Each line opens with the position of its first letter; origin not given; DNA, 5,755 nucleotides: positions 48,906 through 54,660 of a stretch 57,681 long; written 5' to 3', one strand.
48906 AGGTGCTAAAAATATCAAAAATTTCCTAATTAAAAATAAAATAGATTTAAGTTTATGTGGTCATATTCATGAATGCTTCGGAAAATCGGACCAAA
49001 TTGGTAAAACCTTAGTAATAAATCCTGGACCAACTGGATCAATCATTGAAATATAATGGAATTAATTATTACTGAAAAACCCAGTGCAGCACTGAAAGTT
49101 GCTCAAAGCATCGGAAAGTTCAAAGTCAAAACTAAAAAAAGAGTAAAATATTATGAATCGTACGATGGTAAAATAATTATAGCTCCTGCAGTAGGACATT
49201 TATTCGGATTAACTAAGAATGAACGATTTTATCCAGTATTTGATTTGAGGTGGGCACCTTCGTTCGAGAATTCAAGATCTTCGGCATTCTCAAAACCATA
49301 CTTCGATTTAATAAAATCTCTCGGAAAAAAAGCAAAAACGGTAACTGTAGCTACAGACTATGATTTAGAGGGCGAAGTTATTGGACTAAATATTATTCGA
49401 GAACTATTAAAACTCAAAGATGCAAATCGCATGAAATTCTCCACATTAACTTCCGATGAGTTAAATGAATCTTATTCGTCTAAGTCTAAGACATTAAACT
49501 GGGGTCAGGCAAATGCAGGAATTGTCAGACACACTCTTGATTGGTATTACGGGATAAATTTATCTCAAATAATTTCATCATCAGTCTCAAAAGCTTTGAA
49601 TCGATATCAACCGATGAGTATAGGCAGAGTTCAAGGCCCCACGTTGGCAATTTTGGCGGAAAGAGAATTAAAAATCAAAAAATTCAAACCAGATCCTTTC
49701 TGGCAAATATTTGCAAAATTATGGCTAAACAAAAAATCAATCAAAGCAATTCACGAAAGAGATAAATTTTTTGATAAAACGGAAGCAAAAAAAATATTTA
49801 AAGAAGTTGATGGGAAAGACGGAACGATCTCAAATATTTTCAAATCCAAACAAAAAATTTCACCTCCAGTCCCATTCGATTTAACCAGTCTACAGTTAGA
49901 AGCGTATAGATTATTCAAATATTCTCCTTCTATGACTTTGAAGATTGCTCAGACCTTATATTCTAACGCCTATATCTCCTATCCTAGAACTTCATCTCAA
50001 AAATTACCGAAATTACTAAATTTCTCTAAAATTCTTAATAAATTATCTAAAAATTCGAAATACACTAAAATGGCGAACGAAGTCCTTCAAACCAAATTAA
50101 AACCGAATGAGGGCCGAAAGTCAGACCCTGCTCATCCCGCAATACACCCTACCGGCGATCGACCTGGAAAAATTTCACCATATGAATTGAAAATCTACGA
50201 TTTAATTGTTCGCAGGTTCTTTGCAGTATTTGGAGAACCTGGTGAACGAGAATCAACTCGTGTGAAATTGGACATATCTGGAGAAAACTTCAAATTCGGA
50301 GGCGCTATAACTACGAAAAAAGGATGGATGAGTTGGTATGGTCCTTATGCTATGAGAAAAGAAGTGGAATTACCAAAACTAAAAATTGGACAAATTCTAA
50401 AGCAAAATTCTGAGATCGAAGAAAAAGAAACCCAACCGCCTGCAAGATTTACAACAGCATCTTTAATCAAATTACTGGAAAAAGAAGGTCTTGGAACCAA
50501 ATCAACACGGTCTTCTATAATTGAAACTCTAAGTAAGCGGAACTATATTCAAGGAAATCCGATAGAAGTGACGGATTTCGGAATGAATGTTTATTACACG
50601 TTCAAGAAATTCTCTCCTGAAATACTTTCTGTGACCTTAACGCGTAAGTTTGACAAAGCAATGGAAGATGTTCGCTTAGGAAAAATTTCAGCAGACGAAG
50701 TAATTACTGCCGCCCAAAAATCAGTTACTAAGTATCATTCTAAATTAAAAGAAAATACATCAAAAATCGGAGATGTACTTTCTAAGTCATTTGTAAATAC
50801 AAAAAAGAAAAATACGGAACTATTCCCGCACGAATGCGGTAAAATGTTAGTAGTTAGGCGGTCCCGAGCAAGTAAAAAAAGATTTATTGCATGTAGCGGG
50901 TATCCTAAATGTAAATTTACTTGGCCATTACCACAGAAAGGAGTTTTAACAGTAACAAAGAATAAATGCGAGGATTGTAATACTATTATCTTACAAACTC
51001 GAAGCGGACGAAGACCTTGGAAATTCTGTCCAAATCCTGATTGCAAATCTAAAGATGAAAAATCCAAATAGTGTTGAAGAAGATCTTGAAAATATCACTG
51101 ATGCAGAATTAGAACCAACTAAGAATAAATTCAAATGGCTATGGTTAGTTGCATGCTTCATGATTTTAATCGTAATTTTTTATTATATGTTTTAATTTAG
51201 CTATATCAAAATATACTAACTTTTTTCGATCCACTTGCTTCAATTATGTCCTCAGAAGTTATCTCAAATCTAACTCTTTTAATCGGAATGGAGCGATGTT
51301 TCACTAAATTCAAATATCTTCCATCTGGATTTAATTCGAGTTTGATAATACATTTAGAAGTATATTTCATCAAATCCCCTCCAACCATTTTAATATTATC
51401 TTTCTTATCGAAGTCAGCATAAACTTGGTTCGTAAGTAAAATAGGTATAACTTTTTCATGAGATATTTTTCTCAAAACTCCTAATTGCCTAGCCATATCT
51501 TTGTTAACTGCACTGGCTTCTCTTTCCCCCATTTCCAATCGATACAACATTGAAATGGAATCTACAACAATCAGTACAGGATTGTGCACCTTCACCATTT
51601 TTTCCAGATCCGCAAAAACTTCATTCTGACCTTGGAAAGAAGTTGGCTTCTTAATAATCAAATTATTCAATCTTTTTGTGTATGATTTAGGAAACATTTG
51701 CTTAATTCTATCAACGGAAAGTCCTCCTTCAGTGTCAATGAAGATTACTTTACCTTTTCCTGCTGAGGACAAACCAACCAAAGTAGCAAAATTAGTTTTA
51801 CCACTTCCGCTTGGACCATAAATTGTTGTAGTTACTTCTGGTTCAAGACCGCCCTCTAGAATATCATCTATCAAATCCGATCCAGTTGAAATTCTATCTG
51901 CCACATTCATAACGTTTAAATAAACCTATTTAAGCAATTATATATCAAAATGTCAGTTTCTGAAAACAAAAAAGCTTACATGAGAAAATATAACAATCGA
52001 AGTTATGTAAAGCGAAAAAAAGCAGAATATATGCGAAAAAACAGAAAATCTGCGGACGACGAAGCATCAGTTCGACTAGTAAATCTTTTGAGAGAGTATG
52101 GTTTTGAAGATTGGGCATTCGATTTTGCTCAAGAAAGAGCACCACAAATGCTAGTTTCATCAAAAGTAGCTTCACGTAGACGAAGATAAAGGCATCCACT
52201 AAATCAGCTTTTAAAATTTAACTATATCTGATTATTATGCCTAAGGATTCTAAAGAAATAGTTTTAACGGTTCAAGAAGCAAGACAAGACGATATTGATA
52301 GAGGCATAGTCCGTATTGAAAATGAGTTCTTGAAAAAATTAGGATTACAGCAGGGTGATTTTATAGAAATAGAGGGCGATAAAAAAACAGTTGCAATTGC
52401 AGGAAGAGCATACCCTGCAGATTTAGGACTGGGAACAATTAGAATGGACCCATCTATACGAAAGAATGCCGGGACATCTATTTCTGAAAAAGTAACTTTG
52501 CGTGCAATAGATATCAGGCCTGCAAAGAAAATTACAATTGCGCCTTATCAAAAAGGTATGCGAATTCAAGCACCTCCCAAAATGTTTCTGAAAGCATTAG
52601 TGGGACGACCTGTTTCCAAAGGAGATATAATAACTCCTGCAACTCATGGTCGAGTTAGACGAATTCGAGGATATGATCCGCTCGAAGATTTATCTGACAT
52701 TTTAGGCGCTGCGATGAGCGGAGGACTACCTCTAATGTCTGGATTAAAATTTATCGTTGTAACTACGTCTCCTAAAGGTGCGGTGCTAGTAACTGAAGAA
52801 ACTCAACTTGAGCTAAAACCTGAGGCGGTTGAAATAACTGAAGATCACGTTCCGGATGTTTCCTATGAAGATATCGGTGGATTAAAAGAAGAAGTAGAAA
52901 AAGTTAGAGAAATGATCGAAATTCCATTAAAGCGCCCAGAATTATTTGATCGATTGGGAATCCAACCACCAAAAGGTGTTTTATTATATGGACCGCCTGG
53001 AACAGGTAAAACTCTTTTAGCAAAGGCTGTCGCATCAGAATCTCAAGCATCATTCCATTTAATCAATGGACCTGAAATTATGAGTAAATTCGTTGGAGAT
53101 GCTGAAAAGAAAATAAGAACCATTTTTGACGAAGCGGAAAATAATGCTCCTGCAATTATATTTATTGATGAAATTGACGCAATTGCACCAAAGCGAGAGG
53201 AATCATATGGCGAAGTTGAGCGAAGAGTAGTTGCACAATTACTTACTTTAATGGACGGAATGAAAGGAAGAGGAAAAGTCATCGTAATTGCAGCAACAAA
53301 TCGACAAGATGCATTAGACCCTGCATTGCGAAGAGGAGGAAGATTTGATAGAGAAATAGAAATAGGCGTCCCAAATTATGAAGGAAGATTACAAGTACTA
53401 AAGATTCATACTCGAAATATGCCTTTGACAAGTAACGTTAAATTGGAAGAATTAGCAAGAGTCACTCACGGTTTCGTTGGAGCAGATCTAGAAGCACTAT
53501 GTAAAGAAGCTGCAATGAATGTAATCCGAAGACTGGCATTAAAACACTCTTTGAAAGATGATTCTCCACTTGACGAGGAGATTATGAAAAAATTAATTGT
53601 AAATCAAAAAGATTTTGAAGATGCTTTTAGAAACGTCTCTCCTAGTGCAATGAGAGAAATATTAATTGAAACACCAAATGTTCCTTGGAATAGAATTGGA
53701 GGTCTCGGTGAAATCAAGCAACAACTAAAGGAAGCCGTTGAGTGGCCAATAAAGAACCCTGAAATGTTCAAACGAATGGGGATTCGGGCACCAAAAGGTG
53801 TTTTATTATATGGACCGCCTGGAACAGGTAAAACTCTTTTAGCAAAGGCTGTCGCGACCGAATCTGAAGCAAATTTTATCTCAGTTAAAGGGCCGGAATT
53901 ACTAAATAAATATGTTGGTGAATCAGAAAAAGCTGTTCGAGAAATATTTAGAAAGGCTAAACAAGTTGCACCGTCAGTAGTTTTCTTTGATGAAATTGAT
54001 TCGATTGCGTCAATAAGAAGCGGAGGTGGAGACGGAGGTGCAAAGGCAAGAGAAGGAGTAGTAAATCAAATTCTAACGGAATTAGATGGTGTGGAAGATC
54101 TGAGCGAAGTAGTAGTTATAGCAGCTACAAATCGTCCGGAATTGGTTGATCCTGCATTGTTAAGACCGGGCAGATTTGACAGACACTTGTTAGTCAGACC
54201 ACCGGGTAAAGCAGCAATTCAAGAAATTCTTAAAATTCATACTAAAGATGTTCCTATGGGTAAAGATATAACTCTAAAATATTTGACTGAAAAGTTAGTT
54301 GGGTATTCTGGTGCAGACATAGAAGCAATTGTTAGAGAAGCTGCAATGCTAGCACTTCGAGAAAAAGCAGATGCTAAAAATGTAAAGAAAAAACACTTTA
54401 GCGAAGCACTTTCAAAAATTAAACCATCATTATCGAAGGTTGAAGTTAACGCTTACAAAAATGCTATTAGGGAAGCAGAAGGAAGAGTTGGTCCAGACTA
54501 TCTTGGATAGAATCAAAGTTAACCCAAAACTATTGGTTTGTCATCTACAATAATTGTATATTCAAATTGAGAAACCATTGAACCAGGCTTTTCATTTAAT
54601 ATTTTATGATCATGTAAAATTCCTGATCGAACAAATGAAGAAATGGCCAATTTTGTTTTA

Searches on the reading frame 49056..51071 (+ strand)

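Call 27: search_protein_families(library=pfam, proteins=[window:49056-51071:+], max_evalue=0.001)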
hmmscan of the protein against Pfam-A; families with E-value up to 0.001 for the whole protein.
window:49056-51071:+ (671 aa): 3 families
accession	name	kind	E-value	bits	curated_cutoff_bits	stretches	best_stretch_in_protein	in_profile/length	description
PF01131.25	Topoisom_bac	-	3e-116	389.3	35.1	1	148-550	3-410/411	DNA topoisomerase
PF01751.28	Toprim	-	8.6e-11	42.3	23.1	1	2-129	1-94/96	Toprim domain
PF01396.24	Zn_ribbon_Top1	-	8.5e-10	38.7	32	1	593-627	6-38/39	Topoisomerase DNA binding C4 zinc finger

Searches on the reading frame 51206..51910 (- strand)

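Call 27: search_protein_families(library=pfam, proteins=[window:51206-51910:-], max_evalue=0.001)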
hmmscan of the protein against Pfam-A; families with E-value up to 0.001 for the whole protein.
window:51206-51910:- (234 aa): 7 families
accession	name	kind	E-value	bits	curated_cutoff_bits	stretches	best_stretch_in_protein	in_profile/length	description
PF08423.17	Rad51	-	4.4e-26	92.1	22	1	6-223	7-242/244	Rad51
PF06745.19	ATPase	-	4.1e-09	36.6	26.6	1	8-223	2-224/231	KaiC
PF13479.12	AAA_24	-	4.2e-09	37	27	1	28-132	5-86/195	AAA domain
PF13481.12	AAA_25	-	2.9e-08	34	27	1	15-148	23-178/195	AAA domain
PF00154.27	RecA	-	1.3e-07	31.9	27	1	5-151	31-176/262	recA bacterial DNA recombination protein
PF01637.24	ATPase_2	-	0.00029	21.2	33.2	1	23-126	18-126/225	ATPase domain predominantly from Archaea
PF05707.18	Zot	-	0.00073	19.5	20.3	0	30-141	5-115/197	Zonular occludens toxin (Zot)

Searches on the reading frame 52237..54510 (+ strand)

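Call 27: search_protein_families(library=pfam, proteins=[window:52237-54510:+], max_evalue=0.001)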
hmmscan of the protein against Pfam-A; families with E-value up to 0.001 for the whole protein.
window:52237-54510:+ (757 aa): 43 families (the best 25 are shown)
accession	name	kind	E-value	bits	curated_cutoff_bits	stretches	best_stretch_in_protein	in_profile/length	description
PF00004.35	AAA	-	6.8e-97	321.4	21.2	2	248-377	1-130/131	ATPase family associated with various cellular activities (AAA)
PF17862.7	AAA_lid_3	-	4e-29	100.2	27.2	2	400-434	1-35/45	AAA+ lid domain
PF02359.24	CDC48_N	-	4.6e-24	84.9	35.1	1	10-91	2-83/85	Cell division protein 48 (CDC48), N-terminal domain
PF05496.18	RuvB_N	-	6.5e-17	62.2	27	2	246-329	34-110/159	Holliday junction DNA helicase RuvB P-loop domain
PF13191.12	AAA_16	-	2.1e-14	54.8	32.6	2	511-577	16-85/167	AAA ATPase domain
PF07724.20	AAA_2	-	5.4e-14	53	27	2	248-341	6-101/166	AAA domain (Cdc48 subfamily)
PF02933.23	CDC48_2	-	2.8e-12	46.5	22.4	1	113-200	5-64/64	Cell division protein 48 (CDC48), domain 2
PF07728.20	AAA_5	-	1.8e-11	44.7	22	1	247-366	1-137/139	AAA domain (dynein-related subfamily)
PF13173.12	AAA_14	-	5.4e-11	43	27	2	521-592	4-76/129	AAA domain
PF06068.19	TIP49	-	7.5e-11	42.2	23.8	1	518-576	49-108/347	TIP49 P-loop domain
PF13401.12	AAA_22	-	2.3e-09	38.1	27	0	248-280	8-43/130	AAA domain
PF13671.12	AAA_33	-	7.4e-09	36.5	27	1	248-360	2-84/143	AAA domain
PF00910.28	RNA_helicase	-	6.3e-08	33.5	21.5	0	248-284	1-37/105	RNA helicase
PF20720.3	nSTAND3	-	1e-07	32.2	27.2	0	522-566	20-67/155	Novel STAND NTPase 3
PF13521.12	AAA_28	-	2.5e-07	31.5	27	0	522-562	2-38/164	AAA domain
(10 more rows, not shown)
